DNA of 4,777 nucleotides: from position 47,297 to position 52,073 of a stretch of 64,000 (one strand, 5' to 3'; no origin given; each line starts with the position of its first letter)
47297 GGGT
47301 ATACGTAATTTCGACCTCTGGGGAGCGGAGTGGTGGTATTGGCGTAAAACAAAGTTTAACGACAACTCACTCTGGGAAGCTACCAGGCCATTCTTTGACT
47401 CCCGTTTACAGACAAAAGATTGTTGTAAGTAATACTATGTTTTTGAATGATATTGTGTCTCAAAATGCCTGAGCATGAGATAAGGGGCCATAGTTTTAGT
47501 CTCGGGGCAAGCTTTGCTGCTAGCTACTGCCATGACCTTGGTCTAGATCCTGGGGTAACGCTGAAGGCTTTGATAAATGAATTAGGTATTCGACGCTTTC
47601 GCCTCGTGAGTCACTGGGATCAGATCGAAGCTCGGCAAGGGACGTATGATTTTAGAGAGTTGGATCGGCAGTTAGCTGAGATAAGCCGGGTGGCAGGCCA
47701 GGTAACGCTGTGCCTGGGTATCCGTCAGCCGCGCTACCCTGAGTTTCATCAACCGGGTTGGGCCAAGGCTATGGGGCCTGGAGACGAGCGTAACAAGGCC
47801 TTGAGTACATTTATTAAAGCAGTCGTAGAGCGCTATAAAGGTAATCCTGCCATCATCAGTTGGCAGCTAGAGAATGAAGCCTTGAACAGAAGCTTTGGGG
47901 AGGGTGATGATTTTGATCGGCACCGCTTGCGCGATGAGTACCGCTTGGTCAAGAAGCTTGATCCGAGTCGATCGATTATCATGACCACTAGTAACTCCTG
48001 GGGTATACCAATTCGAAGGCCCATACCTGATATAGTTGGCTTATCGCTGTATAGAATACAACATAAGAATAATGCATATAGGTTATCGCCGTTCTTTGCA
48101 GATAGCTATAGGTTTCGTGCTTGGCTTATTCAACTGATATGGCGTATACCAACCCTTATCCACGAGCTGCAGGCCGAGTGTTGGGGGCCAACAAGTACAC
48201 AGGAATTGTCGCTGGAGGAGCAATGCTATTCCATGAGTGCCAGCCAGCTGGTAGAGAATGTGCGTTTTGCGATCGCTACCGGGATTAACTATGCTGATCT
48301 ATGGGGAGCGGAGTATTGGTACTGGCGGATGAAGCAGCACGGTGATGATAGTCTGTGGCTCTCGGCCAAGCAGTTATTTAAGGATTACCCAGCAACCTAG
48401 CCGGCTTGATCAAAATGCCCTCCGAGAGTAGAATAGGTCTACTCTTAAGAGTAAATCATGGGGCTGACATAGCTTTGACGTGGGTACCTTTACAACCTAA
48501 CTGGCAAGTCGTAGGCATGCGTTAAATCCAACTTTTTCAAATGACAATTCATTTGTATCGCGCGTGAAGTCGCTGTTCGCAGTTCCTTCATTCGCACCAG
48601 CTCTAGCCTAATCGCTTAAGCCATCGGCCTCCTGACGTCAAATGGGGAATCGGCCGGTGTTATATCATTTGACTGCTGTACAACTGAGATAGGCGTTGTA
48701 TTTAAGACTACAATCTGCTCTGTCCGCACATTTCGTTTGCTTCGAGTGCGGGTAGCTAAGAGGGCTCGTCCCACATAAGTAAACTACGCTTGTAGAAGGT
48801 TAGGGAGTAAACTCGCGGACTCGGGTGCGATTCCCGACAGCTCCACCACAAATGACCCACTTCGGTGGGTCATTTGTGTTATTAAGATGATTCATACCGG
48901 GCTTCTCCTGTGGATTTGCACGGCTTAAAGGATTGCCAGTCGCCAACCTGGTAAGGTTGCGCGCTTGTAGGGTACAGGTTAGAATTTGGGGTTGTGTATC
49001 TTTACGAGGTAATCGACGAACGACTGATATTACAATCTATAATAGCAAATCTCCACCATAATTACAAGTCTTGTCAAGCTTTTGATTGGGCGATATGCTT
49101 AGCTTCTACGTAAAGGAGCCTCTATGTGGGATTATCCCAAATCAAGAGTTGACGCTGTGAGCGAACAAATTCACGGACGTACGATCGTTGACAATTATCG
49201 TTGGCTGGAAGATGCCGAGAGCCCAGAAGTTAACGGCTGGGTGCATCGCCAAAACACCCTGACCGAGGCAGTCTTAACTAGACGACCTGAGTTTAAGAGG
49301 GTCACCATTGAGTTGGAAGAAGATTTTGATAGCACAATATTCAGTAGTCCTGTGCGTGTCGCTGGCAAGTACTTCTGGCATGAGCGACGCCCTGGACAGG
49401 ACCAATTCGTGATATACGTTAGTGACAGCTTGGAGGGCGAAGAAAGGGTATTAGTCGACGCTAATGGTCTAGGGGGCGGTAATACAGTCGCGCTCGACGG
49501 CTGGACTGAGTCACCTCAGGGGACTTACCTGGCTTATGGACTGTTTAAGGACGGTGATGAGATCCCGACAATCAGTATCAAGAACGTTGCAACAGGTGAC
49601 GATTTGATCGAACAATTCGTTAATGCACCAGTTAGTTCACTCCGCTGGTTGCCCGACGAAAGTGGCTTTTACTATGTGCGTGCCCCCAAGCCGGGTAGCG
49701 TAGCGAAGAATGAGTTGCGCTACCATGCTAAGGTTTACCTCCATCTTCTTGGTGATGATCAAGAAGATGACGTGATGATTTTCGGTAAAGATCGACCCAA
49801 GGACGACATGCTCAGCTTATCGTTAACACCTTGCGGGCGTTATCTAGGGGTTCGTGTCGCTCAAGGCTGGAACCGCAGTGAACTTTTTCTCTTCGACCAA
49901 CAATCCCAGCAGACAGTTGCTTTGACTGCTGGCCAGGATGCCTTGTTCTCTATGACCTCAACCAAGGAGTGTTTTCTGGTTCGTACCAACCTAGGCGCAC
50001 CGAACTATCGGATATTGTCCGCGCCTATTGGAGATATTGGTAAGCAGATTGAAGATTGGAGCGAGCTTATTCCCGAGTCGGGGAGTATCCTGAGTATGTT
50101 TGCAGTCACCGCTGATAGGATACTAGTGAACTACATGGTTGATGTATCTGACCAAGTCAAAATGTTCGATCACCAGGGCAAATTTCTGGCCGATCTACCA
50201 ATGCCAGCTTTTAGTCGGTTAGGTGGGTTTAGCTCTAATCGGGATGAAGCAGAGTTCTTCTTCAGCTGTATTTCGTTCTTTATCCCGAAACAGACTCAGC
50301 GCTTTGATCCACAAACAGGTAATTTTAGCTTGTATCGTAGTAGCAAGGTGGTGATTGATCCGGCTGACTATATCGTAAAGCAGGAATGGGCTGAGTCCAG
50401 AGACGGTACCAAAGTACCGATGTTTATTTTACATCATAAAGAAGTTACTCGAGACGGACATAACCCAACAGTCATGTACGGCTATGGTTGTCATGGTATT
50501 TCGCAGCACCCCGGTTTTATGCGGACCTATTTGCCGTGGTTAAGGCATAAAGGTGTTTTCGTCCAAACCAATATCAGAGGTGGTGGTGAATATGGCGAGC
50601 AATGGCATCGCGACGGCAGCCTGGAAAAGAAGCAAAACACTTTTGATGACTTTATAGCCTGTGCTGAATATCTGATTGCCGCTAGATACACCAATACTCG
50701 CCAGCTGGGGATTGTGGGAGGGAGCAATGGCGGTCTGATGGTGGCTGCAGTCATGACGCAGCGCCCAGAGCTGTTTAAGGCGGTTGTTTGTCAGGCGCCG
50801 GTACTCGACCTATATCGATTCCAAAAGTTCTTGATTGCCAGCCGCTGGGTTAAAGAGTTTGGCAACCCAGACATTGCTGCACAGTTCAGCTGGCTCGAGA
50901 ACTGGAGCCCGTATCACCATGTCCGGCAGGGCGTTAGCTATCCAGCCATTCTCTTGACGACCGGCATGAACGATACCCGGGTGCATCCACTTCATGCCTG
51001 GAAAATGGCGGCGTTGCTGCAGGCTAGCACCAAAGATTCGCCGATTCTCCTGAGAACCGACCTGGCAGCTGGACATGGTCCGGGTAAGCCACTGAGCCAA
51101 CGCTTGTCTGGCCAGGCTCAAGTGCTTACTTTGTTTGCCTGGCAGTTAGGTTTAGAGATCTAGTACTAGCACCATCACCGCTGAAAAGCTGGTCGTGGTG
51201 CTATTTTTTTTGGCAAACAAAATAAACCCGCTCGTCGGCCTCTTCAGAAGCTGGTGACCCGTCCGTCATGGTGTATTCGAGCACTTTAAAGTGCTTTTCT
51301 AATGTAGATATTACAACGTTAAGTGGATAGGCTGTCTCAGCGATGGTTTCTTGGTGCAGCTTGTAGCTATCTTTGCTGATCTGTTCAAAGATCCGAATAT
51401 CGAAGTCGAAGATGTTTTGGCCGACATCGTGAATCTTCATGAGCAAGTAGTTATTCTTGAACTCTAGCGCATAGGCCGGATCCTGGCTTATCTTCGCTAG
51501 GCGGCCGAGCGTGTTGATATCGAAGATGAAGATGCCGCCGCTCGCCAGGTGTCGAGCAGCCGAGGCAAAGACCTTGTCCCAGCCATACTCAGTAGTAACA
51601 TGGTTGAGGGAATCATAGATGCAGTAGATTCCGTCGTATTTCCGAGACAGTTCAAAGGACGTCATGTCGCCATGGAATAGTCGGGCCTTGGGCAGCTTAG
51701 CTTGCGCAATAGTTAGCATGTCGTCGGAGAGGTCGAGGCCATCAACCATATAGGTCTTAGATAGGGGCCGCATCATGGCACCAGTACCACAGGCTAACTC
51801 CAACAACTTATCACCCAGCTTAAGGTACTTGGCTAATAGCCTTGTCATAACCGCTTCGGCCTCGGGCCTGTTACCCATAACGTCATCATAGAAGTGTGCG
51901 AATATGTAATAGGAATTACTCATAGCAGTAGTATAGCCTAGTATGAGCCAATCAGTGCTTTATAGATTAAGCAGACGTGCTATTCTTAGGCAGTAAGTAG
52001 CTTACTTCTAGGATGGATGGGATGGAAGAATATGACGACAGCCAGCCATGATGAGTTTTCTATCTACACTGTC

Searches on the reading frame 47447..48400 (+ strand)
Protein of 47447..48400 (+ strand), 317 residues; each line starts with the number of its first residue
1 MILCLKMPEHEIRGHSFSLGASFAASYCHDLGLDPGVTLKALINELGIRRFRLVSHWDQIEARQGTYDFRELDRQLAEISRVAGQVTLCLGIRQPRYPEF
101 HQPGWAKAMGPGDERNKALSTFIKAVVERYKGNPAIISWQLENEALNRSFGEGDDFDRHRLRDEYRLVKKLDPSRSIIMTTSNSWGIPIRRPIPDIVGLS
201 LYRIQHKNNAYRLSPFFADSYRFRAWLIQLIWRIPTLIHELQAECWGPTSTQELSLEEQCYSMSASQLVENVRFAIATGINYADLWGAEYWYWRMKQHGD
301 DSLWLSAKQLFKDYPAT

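Call 28: search_protein_families(library=pfam, proteins=[window:47447-48400:+], max_evalue=0.0001)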
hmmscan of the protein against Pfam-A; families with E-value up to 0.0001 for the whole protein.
window:47447-48400:+ (317 aa): 1 family
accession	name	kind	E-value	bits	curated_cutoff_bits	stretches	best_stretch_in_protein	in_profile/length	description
PF02449.21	Glyco_hydro_42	-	7.3e-08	32.6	21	0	120-147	113-140/376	Beta-galactosidase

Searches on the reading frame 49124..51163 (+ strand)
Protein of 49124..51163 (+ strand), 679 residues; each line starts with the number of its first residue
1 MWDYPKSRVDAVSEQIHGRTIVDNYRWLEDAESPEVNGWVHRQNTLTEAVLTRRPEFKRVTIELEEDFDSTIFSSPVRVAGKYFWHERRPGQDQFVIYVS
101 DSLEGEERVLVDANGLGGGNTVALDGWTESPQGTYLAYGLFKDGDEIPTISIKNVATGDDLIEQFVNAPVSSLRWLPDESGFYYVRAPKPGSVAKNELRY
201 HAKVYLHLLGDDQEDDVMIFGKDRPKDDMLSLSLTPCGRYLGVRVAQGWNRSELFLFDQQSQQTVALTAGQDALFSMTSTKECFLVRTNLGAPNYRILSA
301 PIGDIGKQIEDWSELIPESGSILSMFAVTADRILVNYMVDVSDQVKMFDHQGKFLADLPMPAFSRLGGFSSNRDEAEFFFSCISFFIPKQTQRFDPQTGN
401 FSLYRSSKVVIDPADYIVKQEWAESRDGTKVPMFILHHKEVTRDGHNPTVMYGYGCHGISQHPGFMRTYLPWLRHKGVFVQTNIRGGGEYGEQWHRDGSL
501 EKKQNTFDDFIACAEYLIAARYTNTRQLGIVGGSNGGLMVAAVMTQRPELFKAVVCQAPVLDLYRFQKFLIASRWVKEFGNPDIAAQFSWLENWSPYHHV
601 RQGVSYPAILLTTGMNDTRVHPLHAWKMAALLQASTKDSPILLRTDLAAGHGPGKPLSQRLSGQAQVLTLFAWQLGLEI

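Call 28: search_protein_families(library=pfam, proteins=[window:49124-51163:+], max_evalue=0.0001)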
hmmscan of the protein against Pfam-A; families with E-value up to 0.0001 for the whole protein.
window:49124-51163:+ (679 aa): 4 families
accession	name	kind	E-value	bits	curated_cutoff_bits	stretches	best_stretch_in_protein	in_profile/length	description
PF02897.21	Peptidase_S9_N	-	5.5e-86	289.3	24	1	7-405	4-412/414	Prolyl oligopeptidase, N-terminal beta-propeller domain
PF00326.27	Peptidase_S9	-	1.3e-55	188.6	22.6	1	469-676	6-211/213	Prolyl oligopeptidase family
PF12146.15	Hydrolase_4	-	2e-07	31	27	1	456-575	10-128/239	Serine aminopeptidase, S33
PF00756.26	Esterase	-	1.8e-05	25.1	22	1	501-632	88-209/251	Putative esterase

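Call 43: find_encoding_contigs(protein=window:49124-51163:+, flank=8000, max_places=6)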
Protein window:49124-51163:+ (679 aa): 1 contig read that carries it; 1 place shown.
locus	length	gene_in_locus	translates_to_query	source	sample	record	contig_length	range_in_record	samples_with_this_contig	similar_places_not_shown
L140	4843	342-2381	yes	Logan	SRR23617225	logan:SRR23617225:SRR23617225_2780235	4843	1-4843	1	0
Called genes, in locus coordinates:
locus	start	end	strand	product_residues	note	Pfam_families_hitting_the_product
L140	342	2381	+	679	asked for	PF02897:Peptidase_S9_N, PF00326:Peptidase_S9, PF12146:Hydrolase_4 (weak), PF00756:Esterase (faint)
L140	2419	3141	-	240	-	PF13489:Methyltransf_23, PF08241:Methyltransf_11, PF08242:Methyltransf_12, PF13649:Methyltransf_25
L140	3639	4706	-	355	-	-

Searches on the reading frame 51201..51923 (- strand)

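Call 28: search_protein_families(library=pfam, proteins=[window:51201-51923:-], max_evalue=0.0001)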
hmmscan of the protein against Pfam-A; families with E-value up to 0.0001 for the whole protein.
window:51201-51923:- (240 aa): 5 families
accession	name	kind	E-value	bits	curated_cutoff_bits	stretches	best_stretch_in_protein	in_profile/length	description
PF13649.12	Methyltransf_25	-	5.7e-16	59.4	27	1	41-130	2-97/97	Methyltransferase domain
PF08241.18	Methyltransf_11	-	2.2e-11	44.6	21.2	1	41-134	1-95/95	Methyltransferase domain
PF08242.18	Methyltransf_12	-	7.7e-11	43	30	1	41-132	1-98/98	Methyltransferase domain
PF13489.12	Methyltransf_23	-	6.3e-08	33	27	1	26-136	13-118/164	Methyltransferase domain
PF02353.26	CMAS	-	3.1e-05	23.9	27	1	27-137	52-167/273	Mycolic acid cyclopropane synthetase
